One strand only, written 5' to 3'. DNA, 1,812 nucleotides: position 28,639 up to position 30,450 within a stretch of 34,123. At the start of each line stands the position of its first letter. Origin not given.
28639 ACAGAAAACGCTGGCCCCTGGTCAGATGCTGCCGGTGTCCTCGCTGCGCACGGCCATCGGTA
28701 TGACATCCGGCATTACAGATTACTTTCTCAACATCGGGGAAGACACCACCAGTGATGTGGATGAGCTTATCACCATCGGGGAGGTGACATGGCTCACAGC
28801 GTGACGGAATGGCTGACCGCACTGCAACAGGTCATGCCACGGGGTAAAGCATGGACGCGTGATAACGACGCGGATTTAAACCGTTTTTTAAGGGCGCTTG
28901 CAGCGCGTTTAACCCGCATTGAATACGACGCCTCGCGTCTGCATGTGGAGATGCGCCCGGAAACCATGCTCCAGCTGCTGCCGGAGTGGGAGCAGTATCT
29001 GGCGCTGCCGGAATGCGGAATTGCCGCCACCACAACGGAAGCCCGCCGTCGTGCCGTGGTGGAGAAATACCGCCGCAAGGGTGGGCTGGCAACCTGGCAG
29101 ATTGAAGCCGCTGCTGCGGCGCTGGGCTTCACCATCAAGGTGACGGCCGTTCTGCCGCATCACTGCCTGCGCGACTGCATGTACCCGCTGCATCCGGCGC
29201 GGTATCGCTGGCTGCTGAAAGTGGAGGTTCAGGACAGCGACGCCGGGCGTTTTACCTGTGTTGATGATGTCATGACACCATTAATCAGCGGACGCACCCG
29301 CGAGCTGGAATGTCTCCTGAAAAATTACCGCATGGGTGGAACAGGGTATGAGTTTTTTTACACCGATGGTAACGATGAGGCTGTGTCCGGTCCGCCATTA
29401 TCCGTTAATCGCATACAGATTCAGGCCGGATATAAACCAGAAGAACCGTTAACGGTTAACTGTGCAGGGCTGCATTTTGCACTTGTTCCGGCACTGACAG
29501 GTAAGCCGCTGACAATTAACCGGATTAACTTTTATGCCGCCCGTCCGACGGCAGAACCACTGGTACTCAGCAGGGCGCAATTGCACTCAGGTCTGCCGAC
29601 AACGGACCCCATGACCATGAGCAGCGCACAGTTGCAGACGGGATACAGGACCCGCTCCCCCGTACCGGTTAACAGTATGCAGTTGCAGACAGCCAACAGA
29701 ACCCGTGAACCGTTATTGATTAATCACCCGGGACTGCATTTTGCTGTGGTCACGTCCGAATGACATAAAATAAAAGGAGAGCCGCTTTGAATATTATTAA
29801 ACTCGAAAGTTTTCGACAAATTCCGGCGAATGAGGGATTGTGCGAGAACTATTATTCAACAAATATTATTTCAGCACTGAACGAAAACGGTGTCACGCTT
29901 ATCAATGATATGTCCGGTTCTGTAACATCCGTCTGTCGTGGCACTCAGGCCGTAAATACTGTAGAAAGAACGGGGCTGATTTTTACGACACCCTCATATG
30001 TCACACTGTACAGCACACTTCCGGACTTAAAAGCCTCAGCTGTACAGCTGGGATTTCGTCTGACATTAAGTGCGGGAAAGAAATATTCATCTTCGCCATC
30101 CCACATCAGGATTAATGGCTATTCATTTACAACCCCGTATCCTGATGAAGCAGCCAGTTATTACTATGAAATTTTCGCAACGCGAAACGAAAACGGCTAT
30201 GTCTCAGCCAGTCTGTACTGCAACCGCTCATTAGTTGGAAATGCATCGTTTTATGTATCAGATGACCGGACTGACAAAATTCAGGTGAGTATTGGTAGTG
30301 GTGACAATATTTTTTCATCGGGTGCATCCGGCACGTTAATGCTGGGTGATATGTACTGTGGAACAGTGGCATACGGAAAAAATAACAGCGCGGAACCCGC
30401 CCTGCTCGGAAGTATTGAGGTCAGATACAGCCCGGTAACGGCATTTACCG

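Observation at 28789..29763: gp48-like baseplate protein with a C-terminal tandem-repeat extension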

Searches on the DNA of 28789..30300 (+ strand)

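Call 7: search_dna_similar(query=window:28789-29763:+, collection=ecoli_genomes, mode=near, max_rows=20)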
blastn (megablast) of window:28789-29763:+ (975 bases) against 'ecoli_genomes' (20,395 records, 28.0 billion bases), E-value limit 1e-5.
Records with a match: 85; places in all: 105; records where one place covers at least 80% of the query: 23.
Genomes with a match: 83 of 5426; with a place that covers at least 80% of the query: 23. Places per genome that has any: lowest 1, median 1, highest 4. On chromosomes: 103 places; on plasmids: 2.
Best place of each record, by identity: >=99% 25; 95-99% 35; 90-95% 23; 80-90% 2.
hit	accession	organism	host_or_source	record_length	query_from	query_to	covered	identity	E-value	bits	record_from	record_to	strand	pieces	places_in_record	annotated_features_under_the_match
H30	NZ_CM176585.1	Escherichia coli strain cS51a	Homo sapiens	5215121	1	975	100%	99.6%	0e+0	1779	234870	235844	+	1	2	YmfQ family protein | baseplate J/gp47 family protein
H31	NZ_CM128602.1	Escherichia coli strain E300082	Homo sapiens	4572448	1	975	100%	99.4%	0e+0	1768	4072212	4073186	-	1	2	YmfQ family protein | baseplate J/gp47 family protein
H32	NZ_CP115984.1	Escherichia coli strain NCCP 13717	Homo sapiens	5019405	1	975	100%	99.4%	0e+0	1768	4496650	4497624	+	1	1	YmfQ family protein | baseplate J/gp47 family protein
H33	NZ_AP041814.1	Escherichia coli O166:H15 strain JNE21-009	Homo sapiens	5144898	1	975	100%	99.2%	0e+0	1757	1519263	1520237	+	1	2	YmfQ family protein | baseplate J/gp47 family protein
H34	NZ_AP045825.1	Escherichia coli strain 23CRST050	Homo sapiens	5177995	1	975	100%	99.2%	0e+0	1757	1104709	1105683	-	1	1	YmfQ family protein | baseplate J/gp47 family protein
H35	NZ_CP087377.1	Escherichia coli strain RIVM_C019217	Homo sapiens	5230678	1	975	100%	99.1%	0e+0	1751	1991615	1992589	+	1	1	YmfQ family protein | baseplate J/gp47 family protein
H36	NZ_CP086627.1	Escherichia coli strain RIVM_C036569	Homo sapiens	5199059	1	975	100%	99.1%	0e+0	1751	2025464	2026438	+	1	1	YmfQ family protein | baseplate J/gp47 family protein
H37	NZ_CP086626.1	Escherichia coli strain RIVM_C037134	Homo sapiens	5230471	1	975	100%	99.1%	0e+0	1751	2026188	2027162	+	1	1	YmfQ family protein | baseplate J/gp47 family protein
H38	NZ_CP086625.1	Escherichia coli strain RIVM_C037166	Homo sapiens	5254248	1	975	100%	99.1%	0e+0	1751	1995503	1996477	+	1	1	YmfQ family protein | baseplate J/gp47 family protein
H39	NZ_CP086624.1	Escherichia coli strain RIVM_C037791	Homo sapiens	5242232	1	975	100%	99.1%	0e+0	1751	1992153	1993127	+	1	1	YmfQ family protein | baseplate J/gp47 family protein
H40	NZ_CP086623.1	Escherichia coli strain RIVM_C037794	Homo sapiens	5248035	1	975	100%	99.1%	0e+0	1751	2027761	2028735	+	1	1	YmfQ family protein | baseplate J/gp47 family protein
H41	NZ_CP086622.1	Escherichia coli strain RIVM_C037884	Homo sapiens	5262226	1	975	100%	99.1%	0e+0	1751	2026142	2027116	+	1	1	YmfQ family protein | baseplate J/gp47 family protein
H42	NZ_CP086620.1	Escherichia coli strain RIVM_C039205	Homo sapiens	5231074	1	975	100%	99.1%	0e+0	1751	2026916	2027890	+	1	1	YmfQ family protein | baseplate J/gp47 family protein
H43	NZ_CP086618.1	Escherichia coli strain RIVM_C039227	Homo sapiens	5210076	1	975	100%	99.1%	0e+0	1751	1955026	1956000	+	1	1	YmfQ family protein | baseplate J/gp47 family protein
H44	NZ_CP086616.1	Escherichia coli strain RIVM_C039629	Homo sapiens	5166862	1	975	100%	99.1%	0e+0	1751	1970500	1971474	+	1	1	YmfQ family protein | baseplate J/gp47 family protein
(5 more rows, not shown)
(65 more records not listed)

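Call 8: search_dna_similar(query=window:29365-29763:+, collection=ecoli_genomes, mode=distant, max_rows=40, rows=spread)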
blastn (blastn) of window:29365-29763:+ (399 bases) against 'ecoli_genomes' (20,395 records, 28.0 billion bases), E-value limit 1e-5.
Records with a match: 60; places in all: 73; records where one place covers at least 80% of the query: 58.
Genomes with a match: 59 of 5426; with a place that covers at least 80% of the query: 57. Places per genome that has any: lowest 1, median 1, highest 3. On chromosomes: 72 places; on plasmids: 1.
Best place of each record, by identity: >=99% 3; 95-99% 22; 90-95% 35.
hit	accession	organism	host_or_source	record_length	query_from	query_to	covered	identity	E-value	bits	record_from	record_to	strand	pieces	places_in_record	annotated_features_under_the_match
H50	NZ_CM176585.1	Escherichia coli strain cS51a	Homo sapiens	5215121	1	399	100%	99.5%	0e+0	711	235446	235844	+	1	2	YmfQ family protein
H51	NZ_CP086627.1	Escherichia coli strain RIVM_C036569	Homo sapiens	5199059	1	399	100%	99.0%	0e+0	702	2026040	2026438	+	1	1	YmfQ family protein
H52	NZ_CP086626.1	Escherichia coli strain RIVM_C037134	Homo sapiens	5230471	1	399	100%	99.0%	0e+0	702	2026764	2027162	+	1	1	YmfQ family protein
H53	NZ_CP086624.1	Escherichia coli strain RIVM_C037791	Homo sapiens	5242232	1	399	100%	99.0%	0e+0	702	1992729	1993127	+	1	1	YmfQ family protein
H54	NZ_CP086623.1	Escherichia coli strain RIVM_C037794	Homo sapiens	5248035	1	399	100%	99.0%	0e+0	702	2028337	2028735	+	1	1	YmfQ family protein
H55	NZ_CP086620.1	Escherichia coli strain RIVM_C039205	Homo sapiens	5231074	1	399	100%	99.0%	0e+0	702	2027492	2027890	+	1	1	YmfQ family protein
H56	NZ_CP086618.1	Escherichia coli strain RIVM_C039227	Homo sapiens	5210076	1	399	100%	99.0%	0e+0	702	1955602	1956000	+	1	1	YmfQ family protein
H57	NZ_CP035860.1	Escherichia coli strain TD225-C4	Homo sapiens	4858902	1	399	100%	99.0%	0e+0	702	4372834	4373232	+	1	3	YmfQ family protein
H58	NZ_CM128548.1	Escherichia coli strain MMC-J-0078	Homo sapiens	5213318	1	399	100%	99.0%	0e+0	702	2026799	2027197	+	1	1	YmfQ family protein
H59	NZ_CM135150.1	Escherichia coli strain 54214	Homo sapiens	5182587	1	399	100%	99.0%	0e+0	702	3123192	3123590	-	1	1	YmfQ family protein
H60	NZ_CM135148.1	Escherichia coli strain 48956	Homo sapiens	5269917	1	399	100%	99.0%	0e+0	702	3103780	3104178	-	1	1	YmfQ family protein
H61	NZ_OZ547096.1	Escherichia coli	Homo sapiens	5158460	1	399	100%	99.0%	0e+0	702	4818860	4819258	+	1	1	YmfQ family protein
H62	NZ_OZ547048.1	Escherichia coli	Homo sapiens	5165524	1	399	100%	99.0%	0e+0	702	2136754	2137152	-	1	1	YmfQ family protein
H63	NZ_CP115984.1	Escherichia coli strain NCCP 13717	Homo sapiens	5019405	1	399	100%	99.0%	0e+0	702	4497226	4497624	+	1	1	YmfQ family protein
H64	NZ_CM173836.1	Escherichia coli strain 1424KP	Homo sapiens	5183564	1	399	100%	99.0%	0e+0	702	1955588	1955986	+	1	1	YmfQ family protein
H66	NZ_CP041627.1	Escherichia coli strain ETEC6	Homo sapiens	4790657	56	399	86%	93.0%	3e-142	513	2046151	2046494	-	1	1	none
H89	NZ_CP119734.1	Escherichia coli strain E92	bovine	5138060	1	163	41%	99.4%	6e-75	290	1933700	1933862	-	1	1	protein mom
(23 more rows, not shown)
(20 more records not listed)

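Call 10: get_annotated_region(hit=H66, flank=6000)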
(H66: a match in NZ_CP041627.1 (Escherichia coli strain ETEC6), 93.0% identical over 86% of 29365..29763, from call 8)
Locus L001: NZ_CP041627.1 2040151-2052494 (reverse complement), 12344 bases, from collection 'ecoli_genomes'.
description: Escherichia coli strain ETEC6 chromosome, complete genome
organism: Escherichia coli strain ETEC6 (NCBI taxid 562)
replicon: chromosome; assembly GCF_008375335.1
host: Homo sapiens; source: missing; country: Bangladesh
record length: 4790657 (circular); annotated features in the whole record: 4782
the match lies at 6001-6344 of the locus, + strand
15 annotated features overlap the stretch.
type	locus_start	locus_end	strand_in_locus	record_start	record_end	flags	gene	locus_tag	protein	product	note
CDS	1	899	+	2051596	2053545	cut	-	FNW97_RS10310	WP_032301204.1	phage tail tape measure protein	-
CDS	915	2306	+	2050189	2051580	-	-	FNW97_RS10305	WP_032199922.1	DNA circularization protein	-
CDS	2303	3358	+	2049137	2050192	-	-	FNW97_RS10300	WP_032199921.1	phage baseplate assembly protein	-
CDS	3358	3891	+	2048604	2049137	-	-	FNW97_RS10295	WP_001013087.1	phage baseplate assembly protein V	-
CDS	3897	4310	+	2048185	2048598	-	-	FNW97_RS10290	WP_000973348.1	phage GP46 family protein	-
CDS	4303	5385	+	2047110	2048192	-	-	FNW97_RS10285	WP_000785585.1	baseplate J/gp47 family protein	-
CDS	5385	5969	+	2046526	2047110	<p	-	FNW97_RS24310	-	YmfQ family protein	incomplete; partial in the middle of a contig; missing C-terminus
CDS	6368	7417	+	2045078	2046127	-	-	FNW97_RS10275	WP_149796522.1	hypothetical protein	-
CDS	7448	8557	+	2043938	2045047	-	-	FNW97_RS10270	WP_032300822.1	hypothetical protein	-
CDS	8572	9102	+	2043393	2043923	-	-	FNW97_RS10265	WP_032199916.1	tail fiber assembly protein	-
CDS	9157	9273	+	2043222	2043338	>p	-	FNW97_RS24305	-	DUF4376 domain-containing protein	incomplete; partial in the middle of a contig; missing N-terminus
CDS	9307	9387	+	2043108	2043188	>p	-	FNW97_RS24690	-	capsid protein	internal stop; incomplete; partial in the middle of a contig; missing N-terminus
CDS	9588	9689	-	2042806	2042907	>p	-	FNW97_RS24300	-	DUF72 domain-containing protein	incomplete; partial in the middle of a contig; missing C-terminus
CDS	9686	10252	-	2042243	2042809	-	yecD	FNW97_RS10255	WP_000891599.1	hydrolase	-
CDS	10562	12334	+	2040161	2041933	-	aspS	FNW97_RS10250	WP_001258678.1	aspartate--tRNA ligase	-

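Call 11: get_annotated_region(hit=H89, flank=5000)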
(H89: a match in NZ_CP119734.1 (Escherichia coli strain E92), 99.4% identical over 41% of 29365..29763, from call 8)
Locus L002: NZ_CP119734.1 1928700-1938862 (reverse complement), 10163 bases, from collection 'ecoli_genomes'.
description: Escherichia coli strain E92 chromosome, complete genome
organism: Escherichia coli strain E92 (NCBI taxid 562)
replicon: chromosome; assembly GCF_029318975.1
host: bovine; source: -; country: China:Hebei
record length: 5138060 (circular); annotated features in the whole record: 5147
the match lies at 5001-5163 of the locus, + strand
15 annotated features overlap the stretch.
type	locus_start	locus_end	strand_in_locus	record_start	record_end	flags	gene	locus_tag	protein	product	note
CDS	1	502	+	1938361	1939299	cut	-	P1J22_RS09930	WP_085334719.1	AAA family ATPase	-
CDS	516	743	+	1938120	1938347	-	-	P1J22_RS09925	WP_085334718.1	hypothetical protein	-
CDS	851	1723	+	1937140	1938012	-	-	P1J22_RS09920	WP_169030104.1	Mu-like prophage major head subunit gpT family protein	-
CDS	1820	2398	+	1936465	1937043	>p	-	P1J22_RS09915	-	phage baseplate assembly protein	incomplete; partial in the middle of a contig; missing N-terminus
CDS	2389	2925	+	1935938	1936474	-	-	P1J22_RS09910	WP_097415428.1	phage baseplate assembly protein V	-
CDS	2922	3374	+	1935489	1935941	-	-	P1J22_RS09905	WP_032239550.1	phage GP46 family protein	-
CDS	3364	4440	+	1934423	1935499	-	-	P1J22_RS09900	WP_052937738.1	baseplate J/gp47 family protein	-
CDS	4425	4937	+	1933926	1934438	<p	-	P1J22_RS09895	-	YmfQ family protein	incomplete; partial in the middle of a contig; missing C-terminus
CDS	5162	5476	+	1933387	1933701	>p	-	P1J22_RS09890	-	protein mom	incomplete; partial in the middle of a contig; missing N-terminus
CDS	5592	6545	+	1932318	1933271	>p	torZ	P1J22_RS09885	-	trimethylamine N-oxide reductase TorZ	incomplete; partial in the middle of a contig; missing N-terminus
CDS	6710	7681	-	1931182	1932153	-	cmoB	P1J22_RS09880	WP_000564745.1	tRNA 5-methoxyuridine(34)/uridine 5-oxyacetic acid(34) synthase CmoB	-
CDS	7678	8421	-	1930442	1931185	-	cmoA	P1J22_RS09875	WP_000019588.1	carboxy-S-adenosyl-L-methionine synthase CmoA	-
CDS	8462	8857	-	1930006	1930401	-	yecN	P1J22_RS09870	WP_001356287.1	MAPEG family protein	-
CDS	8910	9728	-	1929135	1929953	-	yecE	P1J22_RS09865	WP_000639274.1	DUF72 domain-containing protein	-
CDS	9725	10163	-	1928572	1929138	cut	yecD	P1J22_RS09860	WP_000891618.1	hydrolase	-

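Call 86: search_dna_similar(query=window:29500-30300:+, collection=ecoli_genomes, mode=distant, max_rows=40, rows=spread)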
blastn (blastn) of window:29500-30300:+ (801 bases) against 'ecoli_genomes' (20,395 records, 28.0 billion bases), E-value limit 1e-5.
Records with a match: 63; places in all: 104; records where one place covers at least 80% of the query: 55.
Genomes with a match: 60 of 5426; with a place that covers at least 80% of the query: 55. Places per genome that has any: lowest 1, median 1, highest 5. On chromosomes: 100 places; on plasmids: 4.
Best place of each record, by identity: >=99% 54; 95-99% 6; 60-80% 3.
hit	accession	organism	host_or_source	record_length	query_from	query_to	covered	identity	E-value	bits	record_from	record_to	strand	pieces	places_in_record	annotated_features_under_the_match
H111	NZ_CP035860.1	Escherichia coli strain TD225-C4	Homo sapiens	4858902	1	801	100%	99.6%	0e+0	1432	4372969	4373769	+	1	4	hypothetical protein | YmfQ family protein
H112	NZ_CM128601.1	Escherichia coli strain E300010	Homo sapiens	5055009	1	801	100%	99.5%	0e+0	1427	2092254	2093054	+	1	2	hypothetical protein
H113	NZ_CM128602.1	Escherichia coli strain E300082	Homo sapiens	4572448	1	801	100%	99.5%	0e+0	1427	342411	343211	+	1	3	hypothetical protein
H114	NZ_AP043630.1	Escherichia coli strain AST217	Homo sapiens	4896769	1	801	100%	99.5%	0e+0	1427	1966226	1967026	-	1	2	hypothetical protein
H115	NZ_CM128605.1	Escherichia coli strain E200086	Homo sapiens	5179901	1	801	100%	99.4%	0e+0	1423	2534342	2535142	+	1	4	hypothetical protein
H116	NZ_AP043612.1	Escherichia coli strain AST19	Homo sapiens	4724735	1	801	100%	99.4%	0e+0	1423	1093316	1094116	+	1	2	hypothetical protein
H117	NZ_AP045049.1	Escherichia coli strain JNE25-001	Homo sapiens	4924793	1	801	100%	99.4%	0e+0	1423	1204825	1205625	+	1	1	hypothetical protein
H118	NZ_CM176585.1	Escherichia coli strain cS51a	Homo sapiens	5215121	1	801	100%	99.4%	0e+0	1423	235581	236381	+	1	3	hypothetical protein | YmfQ family protein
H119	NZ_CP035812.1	Escherichia coli strain B7A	Homo sapiens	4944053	1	801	100%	99.3%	0e+0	1418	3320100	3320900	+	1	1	hypothetical protein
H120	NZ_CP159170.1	Escherichia coli strain 10035776-3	Homo sapiens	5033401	1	801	100%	99.3%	0e+0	1418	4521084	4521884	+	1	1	hypothetical protein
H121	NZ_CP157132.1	Escherichia coli strain UTAK-18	Bos taurus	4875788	1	801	100%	99.3%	0e+0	1418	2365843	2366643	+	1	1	hypothetical protein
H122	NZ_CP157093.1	Escherichia coli strain UTME-13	Sus scrofa domesticus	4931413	1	801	100%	99.3%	0e+0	1418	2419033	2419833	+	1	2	hypothetical protein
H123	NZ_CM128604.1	Escherichia coli strain E200139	Homo sapiens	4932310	1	801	100%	99.3%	0e+0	1418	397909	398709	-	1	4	hypothetical protein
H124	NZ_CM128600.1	Escherichia coli strain E400634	Homo sapiens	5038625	1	801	100%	99.3%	0e+0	1418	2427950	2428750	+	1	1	hypothetical protein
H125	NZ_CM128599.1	Escherichia coli strain E500002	Homo sapiens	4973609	1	801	100%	99.3%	0e+0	1418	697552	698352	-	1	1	hypothetical protein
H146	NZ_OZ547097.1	Escherichia coli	Homo sapiens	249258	273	801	66%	98.1%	0e+0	908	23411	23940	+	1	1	hypothetical protein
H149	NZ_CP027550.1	Escherichia coli strain 2015C-4136CT1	Homo sapiens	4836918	235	728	62%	67.6%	3e-37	165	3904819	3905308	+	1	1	hypothetical protein | putative phage tail protein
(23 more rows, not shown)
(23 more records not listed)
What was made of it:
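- In complete E. coli genomes, 55 of the 60 genomes that match have module and partner contiguous (call 86).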

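Call 87: get_annotated_region(hit=H146, flank=4000)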
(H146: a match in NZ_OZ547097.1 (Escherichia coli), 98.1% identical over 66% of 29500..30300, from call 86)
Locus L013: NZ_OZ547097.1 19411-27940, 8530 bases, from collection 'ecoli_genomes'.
description: Escherichia coli isolate AF34 plasmid 2, complete sequence
organism: Escherichia coli (NCBI taxid 562)
replicon: plasmid 2; assembly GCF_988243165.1
host: Homo sapiens; source: rectal swab; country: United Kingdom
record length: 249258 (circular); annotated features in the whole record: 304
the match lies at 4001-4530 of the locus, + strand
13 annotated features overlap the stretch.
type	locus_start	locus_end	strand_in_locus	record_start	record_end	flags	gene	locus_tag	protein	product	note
CDS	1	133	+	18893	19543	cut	-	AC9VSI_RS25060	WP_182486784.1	phage baseplate assembly protein V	-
CDS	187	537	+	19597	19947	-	-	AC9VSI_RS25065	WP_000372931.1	phage GP46 family protein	-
CDS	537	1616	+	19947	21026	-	-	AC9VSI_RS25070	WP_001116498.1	baseplate J/gp47 family protein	-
CDS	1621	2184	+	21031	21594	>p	-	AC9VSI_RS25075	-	YmfQ family protein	incomplete; partial in the middle of a contig; missing C-terminus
CDS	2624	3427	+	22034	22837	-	-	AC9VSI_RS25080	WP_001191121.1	tail fiber protein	-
CDS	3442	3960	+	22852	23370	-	-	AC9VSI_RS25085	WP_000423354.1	tail fiber assembly protein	-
CDS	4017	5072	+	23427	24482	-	-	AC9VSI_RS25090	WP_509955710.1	hypothetical protein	-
CDS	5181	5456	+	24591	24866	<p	-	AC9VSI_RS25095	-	class I SAM-dependent methyltransferase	incomplete; partial in the middle of a contig; missing N-terminus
CDS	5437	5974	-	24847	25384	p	-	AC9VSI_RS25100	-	hypothetical protein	frameshifted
CDS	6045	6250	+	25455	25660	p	-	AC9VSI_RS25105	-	single-stranded DNA-binding protein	frameshifted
CDS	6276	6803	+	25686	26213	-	-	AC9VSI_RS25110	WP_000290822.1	single-stranded DNA-binding protein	-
CDS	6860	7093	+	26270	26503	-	-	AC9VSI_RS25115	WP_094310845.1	DUF905 domain-containing protein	-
CDS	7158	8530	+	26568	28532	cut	-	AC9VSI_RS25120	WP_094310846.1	ParB/RepB/Spo0J family partition protein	-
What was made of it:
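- PGAP annotation in L001 and L013 (calls 10, 87).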

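Call 88: get_annotated_region(hit=H149, flank=3000)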
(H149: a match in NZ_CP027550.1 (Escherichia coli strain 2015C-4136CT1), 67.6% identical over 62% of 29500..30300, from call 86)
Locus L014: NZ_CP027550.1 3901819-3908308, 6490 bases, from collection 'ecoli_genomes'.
description: Escherichia coli strain 2015C-4136CT1 chromosome, complete genome
organism: Escherichia coli strain 2015C-4136CT1 (NCBI taxid 562)
replicon: chromosome; assembly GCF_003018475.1
host: Homo sapiens; source: stool; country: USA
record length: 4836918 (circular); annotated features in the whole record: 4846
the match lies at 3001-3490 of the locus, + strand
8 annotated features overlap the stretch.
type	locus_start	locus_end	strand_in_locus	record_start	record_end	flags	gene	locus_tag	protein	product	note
CDS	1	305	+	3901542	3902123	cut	-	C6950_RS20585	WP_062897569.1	phage baseplate assembly protein domain-containing protein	-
CDS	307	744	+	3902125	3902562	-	-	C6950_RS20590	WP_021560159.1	phage GP46 family protein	-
CDS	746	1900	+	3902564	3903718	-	-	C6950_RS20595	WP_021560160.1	baseplate J/gp47 family protein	-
CDS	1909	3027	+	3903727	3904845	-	-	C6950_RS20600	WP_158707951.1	putative phage tail protein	-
CDS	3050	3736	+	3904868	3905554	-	-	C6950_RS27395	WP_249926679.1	hypothetical protein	-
CDS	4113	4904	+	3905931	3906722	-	-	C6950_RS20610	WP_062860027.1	hypothetical protein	-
CDS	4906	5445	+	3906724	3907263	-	-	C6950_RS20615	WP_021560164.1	tail fiber assembly protein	-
CDS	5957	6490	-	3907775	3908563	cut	-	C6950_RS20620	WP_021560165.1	alpha/beta fold hydrolase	-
